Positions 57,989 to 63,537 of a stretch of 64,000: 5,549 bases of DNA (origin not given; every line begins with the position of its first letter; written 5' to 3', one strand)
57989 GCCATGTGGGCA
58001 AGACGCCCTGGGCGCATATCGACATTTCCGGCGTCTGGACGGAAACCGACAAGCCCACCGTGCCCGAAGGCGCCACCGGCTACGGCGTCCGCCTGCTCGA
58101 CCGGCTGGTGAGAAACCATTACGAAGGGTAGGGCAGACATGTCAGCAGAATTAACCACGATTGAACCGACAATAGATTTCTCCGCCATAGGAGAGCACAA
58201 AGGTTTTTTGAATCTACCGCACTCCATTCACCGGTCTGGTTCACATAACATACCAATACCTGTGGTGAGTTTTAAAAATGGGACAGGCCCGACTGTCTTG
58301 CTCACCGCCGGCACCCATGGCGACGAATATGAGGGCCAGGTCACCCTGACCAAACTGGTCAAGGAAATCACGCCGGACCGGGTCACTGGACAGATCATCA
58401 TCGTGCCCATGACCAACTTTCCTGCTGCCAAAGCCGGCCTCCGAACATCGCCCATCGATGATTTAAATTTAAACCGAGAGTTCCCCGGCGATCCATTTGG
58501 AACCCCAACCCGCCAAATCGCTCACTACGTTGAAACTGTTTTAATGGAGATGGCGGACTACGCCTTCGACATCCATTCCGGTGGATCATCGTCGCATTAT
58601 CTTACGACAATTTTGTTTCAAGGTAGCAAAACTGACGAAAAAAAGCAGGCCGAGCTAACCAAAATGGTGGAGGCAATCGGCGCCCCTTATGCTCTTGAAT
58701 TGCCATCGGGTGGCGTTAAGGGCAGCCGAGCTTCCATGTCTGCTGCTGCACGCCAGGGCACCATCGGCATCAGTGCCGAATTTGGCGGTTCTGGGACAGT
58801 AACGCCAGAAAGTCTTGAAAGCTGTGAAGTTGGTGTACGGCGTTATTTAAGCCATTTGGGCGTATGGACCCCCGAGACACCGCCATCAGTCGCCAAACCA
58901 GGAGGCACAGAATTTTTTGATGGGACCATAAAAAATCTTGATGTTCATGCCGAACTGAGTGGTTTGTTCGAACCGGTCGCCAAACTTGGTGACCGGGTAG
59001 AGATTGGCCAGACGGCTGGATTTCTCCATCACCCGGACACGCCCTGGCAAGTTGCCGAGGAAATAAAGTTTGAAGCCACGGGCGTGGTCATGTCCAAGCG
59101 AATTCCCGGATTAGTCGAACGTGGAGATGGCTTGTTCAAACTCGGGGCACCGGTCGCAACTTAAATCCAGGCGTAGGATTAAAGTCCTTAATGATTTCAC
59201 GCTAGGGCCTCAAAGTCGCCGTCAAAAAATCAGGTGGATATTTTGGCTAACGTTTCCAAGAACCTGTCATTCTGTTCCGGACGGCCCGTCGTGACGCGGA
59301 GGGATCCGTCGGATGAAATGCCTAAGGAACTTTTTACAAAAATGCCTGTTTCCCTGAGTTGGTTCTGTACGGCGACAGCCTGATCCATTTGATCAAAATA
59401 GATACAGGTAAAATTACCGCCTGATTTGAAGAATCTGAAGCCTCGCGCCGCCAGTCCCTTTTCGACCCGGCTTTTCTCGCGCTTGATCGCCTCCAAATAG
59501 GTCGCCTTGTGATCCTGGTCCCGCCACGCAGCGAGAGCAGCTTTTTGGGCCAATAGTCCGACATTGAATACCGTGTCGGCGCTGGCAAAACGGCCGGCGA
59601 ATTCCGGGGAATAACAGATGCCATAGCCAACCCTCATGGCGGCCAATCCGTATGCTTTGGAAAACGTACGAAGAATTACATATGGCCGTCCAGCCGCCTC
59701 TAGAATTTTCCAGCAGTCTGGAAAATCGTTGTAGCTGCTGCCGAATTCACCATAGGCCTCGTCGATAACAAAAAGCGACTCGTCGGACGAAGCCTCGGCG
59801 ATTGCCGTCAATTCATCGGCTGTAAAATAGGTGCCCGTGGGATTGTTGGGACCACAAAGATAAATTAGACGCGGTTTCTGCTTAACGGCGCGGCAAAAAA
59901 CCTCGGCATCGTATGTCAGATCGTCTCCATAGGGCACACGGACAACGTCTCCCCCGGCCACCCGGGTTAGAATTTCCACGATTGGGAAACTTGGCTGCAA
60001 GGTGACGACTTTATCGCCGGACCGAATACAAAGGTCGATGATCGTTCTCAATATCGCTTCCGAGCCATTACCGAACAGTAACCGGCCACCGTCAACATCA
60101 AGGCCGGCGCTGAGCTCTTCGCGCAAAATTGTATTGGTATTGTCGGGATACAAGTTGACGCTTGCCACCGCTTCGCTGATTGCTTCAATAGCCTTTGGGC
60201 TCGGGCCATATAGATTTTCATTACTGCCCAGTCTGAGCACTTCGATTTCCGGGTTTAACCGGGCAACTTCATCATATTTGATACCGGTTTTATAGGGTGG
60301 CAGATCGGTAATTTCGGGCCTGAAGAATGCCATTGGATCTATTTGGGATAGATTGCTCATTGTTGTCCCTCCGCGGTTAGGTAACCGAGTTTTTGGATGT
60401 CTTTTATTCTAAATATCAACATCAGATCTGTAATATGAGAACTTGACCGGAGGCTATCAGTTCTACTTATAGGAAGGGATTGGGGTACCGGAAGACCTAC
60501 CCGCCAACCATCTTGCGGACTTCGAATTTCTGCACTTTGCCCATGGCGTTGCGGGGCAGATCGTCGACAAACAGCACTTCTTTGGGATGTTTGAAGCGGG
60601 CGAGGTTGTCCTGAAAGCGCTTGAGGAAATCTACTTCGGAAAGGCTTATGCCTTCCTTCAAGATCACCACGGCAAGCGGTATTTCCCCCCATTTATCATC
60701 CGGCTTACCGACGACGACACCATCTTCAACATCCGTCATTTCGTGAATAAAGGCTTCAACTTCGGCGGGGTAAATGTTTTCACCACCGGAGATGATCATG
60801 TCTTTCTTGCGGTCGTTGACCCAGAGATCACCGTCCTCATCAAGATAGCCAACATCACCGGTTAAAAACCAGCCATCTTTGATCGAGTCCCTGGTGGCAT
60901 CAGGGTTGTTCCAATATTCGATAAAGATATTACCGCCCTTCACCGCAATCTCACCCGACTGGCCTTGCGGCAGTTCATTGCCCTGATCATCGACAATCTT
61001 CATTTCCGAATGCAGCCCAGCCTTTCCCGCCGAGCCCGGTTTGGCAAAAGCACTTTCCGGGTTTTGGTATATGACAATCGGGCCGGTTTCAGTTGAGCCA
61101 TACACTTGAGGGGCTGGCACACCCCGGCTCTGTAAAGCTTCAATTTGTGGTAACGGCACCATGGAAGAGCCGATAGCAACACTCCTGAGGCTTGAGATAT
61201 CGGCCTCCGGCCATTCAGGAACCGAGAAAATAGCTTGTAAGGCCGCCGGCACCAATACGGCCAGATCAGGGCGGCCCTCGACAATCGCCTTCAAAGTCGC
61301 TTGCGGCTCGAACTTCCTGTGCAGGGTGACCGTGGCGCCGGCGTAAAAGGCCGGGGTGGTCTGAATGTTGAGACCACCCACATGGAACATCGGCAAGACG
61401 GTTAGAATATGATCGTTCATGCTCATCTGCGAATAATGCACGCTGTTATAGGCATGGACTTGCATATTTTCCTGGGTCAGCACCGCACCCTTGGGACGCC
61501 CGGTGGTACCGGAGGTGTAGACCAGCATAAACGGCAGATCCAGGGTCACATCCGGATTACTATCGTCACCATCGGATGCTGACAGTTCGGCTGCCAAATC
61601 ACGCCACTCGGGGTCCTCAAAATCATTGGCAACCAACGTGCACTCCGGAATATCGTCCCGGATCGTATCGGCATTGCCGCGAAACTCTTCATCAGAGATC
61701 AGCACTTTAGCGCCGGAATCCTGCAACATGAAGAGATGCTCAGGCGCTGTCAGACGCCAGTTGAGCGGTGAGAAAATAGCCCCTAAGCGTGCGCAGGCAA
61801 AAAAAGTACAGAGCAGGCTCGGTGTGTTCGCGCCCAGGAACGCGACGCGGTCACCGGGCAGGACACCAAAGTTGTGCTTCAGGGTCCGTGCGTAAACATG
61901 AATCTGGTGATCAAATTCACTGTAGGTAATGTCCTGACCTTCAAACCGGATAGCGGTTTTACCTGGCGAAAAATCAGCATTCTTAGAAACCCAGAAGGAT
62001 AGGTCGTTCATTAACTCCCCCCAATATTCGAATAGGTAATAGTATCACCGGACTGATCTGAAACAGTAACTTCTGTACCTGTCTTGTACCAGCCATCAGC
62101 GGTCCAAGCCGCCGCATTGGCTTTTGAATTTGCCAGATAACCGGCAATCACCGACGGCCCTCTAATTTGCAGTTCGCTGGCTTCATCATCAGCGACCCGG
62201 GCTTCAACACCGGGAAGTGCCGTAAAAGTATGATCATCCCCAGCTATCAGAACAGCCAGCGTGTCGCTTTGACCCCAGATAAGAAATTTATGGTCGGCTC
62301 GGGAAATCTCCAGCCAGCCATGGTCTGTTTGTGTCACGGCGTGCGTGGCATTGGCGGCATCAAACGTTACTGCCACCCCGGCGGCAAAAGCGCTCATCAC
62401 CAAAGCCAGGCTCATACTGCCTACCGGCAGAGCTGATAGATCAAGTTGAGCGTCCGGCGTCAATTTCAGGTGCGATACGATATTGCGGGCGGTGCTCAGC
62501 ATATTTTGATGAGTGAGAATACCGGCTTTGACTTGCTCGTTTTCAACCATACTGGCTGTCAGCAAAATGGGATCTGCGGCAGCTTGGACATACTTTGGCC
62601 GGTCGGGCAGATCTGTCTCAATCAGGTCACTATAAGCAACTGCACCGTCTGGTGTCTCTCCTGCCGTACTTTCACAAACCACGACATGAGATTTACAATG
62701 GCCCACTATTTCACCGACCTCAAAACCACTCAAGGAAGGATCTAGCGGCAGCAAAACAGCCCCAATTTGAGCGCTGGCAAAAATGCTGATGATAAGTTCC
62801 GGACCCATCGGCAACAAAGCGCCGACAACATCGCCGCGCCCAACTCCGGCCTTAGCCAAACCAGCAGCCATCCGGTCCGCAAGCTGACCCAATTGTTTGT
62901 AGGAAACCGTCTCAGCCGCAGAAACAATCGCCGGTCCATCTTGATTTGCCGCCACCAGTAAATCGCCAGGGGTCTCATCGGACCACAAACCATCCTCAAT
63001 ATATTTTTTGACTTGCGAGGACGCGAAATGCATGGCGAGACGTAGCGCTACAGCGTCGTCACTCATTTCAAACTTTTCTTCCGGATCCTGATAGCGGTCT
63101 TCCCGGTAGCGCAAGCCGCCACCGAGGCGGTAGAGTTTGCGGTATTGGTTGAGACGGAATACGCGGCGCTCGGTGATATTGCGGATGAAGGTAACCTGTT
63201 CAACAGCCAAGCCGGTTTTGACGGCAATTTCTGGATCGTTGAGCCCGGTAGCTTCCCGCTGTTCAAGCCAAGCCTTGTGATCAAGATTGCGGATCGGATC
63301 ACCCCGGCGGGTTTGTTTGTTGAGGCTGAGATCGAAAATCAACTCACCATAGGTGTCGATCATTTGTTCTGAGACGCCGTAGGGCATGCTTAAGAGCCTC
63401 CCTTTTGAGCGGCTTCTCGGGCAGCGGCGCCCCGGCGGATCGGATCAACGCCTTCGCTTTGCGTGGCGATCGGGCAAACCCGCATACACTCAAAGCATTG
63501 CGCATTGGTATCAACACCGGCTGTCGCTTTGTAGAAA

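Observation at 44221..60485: Four-box LysR regulon joining two leaderless sulfotransferases, a peptidase, a deacylase, an aminotransferase, a TPP enzyme and two importers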

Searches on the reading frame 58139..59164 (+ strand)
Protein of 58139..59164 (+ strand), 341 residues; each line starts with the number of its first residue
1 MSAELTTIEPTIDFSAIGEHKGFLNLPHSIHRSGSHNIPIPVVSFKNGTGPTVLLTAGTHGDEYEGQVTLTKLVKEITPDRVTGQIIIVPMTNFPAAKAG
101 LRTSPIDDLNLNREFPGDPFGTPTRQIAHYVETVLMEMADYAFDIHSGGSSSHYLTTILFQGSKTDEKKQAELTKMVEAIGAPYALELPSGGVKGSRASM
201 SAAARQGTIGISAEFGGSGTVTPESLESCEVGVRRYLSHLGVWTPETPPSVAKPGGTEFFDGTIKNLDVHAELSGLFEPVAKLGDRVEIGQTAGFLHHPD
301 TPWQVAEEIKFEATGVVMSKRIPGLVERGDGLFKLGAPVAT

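Call 5: search_protein_families(library=pfam, proteins=[window:58139-59164:+])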
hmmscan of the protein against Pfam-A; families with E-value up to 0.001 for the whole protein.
window:58139-59164:+ (341 aa): 1 family
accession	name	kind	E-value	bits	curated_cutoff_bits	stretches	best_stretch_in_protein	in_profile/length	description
PF24827.1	AstE_AspA_cat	-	3.4e-37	128.3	25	1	50-240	2-192/192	Succinylglutamate desuccinylase/Aspartoacylase catalytic domain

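Call 9: search_protein_families(library=ncbifam, proteins=[window:58139-59164:+], max_evalue=0.00001)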
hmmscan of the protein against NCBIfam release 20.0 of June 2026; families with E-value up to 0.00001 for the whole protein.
window:58139-59164:+ (341 aa): 1 family
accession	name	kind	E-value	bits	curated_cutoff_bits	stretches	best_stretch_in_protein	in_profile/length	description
TIGR02994.1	ectoine_eutE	equivalog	4.6e-70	236.1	402.7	1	7-332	4-321/325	N(2)-acetyl-L-2,4-diaminobutanoate deacetylase DoeB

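Call 58: search_solved_structures(query=window:58139-59164:+, max_evalue=0.00001)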
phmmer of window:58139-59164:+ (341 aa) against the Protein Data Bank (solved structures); distinct sequences matched with E-value up to 0.00001: 6.
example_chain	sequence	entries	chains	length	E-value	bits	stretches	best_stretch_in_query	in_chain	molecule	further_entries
3cdx_A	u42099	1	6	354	1.5e-59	205.1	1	8-332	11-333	Succinylglutamatedesuccinylase/aspartoacylase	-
3na6_A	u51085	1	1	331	4.3e-55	190.4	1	7-336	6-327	Succinylglutamate desuccinylase/aspartoacylase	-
6twl_A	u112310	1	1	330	1.2e-54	188.9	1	7-336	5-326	N-acetyl-L-2,4-diaminobutyric acid deacetylase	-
6twm_A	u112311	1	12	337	1.4e-54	188.7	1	7-336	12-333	N-acetyl-L-2,4-diaminobutyric acid deacetylase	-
2qj8_A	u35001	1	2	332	5.6e-31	111.1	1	14-338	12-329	Mlr6093 protein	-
3fmc_A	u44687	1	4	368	1e-07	34.7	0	37-120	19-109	Putative succinylglutamate desuccinylase / aspartoacylase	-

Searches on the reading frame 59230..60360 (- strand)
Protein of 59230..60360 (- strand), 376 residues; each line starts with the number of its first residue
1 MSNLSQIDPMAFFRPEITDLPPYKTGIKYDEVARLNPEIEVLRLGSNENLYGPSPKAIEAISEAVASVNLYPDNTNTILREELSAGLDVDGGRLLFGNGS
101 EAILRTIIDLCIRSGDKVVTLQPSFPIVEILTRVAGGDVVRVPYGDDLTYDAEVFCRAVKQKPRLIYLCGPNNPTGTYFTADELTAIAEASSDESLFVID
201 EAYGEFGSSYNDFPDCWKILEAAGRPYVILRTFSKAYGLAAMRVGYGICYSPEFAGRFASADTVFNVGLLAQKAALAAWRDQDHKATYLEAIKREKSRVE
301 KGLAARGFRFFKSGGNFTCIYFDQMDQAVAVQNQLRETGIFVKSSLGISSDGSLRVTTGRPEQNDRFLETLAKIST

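Call 5: search_protein_families(library=pfam, proteins=[window:59230-60360:-])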
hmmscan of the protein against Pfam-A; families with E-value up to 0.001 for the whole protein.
window:59230-60360:- (376 aa): 1 family
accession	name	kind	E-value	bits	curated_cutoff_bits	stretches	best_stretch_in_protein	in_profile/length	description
PF00155.27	Aminotran_1_2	-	8.5e-51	173.7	19.7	1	40-371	2-361/361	Aminotransferase class I and II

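Call 9: search_protein_families(library=ncbifam, proteins=[window:59230-60360:-], max_evalue=0.00001)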
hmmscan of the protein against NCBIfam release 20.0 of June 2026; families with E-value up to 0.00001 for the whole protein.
window:59230-60360:- (376 aa): 57 families (the best 25 are shown)
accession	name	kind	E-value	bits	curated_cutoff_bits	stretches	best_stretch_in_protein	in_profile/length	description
NF003496.0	PRK05166.1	equivalog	1.3e-98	330.2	540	1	9-375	6-370/373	histidinol-phosphate transaminase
TIGR01141.1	hisC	equivalog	4.6e-82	275.7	276.55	1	14-374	1-349/349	histidinol-phosphate transaminase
NF002878.0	PRK03321.1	subfamily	8.9e-72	241.7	374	1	12-374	4-348/352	histidinol-phosphate transaminase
NF006014.0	PRK08153.1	equivalog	2.3e-61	207.7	510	1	42-373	36-362/370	pyridoxal phosphate-dependent aminotransferase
NF002877.0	PRK03317.1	equivalog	5e-51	173.6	409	1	41-375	32-367/374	histidinol-phosphate transaminase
NF006580.0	PRK09105.1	subfamily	1.2e-43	149.4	444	1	39-375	46-371/375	pyridoxal phosphate-dependent aminotransferase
TIGR01140.1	L_thr_O3P_dcar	equivalog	1.3e-42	146.1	290.55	1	46-372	24-331/331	threonine-phosphate decarboxylase CobD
NF002726.0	PRK02610.1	equivalog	6.2e-40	137.3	391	1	10-374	2-368/374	histidinol-phosphate transaminase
NF051461.1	pyoverd_PtaA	equivalog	2.4e-35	121.9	500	1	37-372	32-357/359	pyoverdine biosynthesis transaminase PtaA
NF041364.1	GntC_guanitoxin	equivalog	6e-26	91.2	415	1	79-375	42-354/356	guanitoxin biosynthesis PLP-dependent (S)-gamma-hydroxy-L-arginine cyclodehydratase GntC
NF004870.0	PRK06225.1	equivalog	2.9e-25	88.8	351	1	33-345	22-340/380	pyridoxal phosphate-dependent aminotransferase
NF006225.0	PRK08354.1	equivalog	1.4e-23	83.8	288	1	107-374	75-315/318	putative aminotransferase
NF004621.0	PRK05957.1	equivalog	3.1e-21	75.6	498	1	51-364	39-370/389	pyridoxal phosphate-dependent aminotransferase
NF005915.1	PRK07908.1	equivalog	2.7e-20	73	360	1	58-371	31-331/332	Rv2231c family histidinol phosphate aminotransferase CobC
NF041091.1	asp_aminotase_Arch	equivalog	1.6e-19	70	550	1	89-320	85-316/376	aspartate aminotransferase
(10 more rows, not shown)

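Call 57: search_solved_structures(query=window:59230-60360:-, max_evalue=1e-30)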
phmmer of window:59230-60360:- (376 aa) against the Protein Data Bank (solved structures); distinct sequences matched with E-value up to 1e-30: 11.
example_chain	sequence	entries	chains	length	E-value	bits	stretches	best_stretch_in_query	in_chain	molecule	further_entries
4r2n_A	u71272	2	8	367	1.1e-42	149.5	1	13-369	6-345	Putative phenylalanine aminotransferase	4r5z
8bj4_A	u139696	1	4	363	1.4e-40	142.5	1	11-374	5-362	histidinol-phosphate aminotransferase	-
8bj1_A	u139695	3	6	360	2e-40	142.1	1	11-374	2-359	histidinol-phosphate aminotransferase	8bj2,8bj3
3get_A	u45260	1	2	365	1.3e-38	136.1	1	16-374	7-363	Histidinol-phosphate aminotransferase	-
4wbt_A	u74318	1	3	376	1.8e-38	135.6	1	11-365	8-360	Probable histidinol-phosphate aminotransferase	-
3ffh_A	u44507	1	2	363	9.4e-36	126.7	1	15-373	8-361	Histidinol-phosphate aminotransferase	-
3cq5_A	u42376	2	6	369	2.8e-34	121.8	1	36-374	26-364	Histidinol-phosphate aminotransferase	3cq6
3cq4_A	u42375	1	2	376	3.1e-34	121.7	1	36-374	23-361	Histidinol-phosphate aminotransferase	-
9t0w_A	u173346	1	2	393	3.5e-33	118.2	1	39-376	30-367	Histidinol-phosphate aminotransferase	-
4r8d_A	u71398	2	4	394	3.5e-33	118.2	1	39-376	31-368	Histidinol-phosphate aminotransferase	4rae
3euc_A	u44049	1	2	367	8.5e-32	113.7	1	42-372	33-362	Histidinol-phosphate aminotransferase 2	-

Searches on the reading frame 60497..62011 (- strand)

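Call 5: search_protein_families(library=pfam, proteins=[window:60497-62011:-])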
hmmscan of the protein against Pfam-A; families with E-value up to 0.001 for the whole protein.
window:60497-62011:- (504 aa): 2 families
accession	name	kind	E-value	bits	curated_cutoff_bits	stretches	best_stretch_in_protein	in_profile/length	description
PF00501.34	AMP-binding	-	4.5e-79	266.4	29.9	1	10-367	3-384/384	AMP-binding enzyme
PF13193.12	AMP-binding_C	-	1.7e-15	58.1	24.5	1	417-492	1-76/76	AMP-binding enzyme C-terminal domain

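Call 81: search_protein_families(library=ncbifam, proteins=[window:60497-62011:-], max_evalue=1e-8)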
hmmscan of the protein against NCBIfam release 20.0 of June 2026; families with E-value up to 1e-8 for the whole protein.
window:60497-62011:- (504 aa): 104 families (the best 25 are shown)
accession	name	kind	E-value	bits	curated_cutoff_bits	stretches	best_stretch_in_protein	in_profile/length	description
NF004837.0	PRK06187.1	subfamily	3.1e-141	471.2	476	1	8-502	14-522/531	long-chain-fatty-acid--CoA ligase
NF005307.0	PRK06839.1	equivalog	4.8e-130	434.5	748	1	1-499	1-490/496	o-succinylbenzoate--CoA ligase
NF006182.0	PRK08316.1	subfamily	9.1e-117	390.7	663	1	10-501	19-516/523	fatty acyl-CoA synthetase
NF002966.0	PRK03640.1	equivalog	8.7e-111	370.9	556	1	3-500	3-478/483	o-succinylbenzoate--CoA ligase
NF004797.0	PRK06145.1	equivalog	2.4e-104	349.4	850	1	2-500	2-493/499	acyl-CoA synthetase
NF052269.1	Staph_lig_FadD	equivalog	1.4e-103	347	650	1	7-502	5-493/499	long-chain-fatty-acid--CoA ligase FadD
NF005857.1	PRK07786.1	exception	3.1e-99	332.8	733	1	10-502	17-512/513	fatty-acid--CoA ligase FadD5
NF006572.0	PRK09088.1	equivalog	2.3e-98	330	696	1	11-501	10-486/491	acyl-CoA synthetase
NF005676.0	PRK07470.1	equivalog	2.3e-94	316.9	774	1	3-500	21-527/544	acyl-CoA synthetase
NF005702.0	PRK07514.1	subfamily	3.1e-94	316.1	558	1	17-500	18-498/506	malonyl-CoA synthase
NF004114.0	PRK05605.1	equivalog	3.4e-94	316.2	766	2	135-502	197-569/575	long-chain-fatty-acid--CoA ligase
TIGR01923.1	menE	equivalog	2.7e-91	306.6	330.15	1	29-496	1-440/442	o-succinylbenzoate--CoA ligase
NF005801.1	PRK07656.1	equivalog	2.8e-88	296.8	657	1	11-499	10-500/500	FadD3 family acyl-CoA ligase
NF009071.0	PRK12406.1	subfamily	2.4e-85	286.9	701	1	26-499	11-499/510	acyl-CoA synthetase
NF006020.0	PRK08162.1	subfamily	8.1e-84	281.9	677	1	7-502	24-538/545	acyl-CoA synthetase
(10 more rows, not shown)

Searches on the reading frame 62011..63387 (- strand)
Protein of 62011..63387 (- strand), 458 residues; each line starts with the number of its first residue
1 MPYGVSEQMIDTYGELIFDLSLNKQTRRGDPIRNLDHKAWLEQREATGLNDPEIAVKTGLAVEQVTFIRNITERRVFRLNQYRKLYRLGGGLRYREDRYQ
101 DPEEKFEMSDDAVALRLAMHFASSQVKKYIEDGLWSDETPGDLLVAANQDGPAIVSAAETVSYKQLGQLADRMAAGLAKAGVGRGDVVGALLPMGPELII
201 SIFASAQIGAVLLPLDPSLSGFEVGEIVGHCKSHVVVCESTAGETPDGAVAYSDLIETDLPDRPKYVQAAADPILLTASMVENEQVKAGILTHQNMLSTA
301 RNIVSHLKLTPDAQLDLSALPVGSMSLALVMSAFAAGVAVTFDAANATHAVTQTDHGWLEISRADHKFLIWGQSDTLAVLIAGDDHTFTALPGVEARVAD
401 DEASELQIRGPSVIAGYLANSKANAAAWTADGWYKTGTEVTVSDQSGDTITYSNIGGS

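Call 5: search_protein_families(library=pfam, proteins=[window:62011-63387:-])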
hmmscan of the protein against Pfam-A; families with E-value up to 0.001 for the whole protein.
window:62011-63387:- (458 aa): 1 family
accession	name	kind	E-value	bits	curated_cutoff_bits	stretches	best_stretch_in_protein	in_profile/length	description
PF00501.34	AMP-binding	-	8.5e-28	97.7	29.9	1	147-244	7-100/384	AMP-binding enzyme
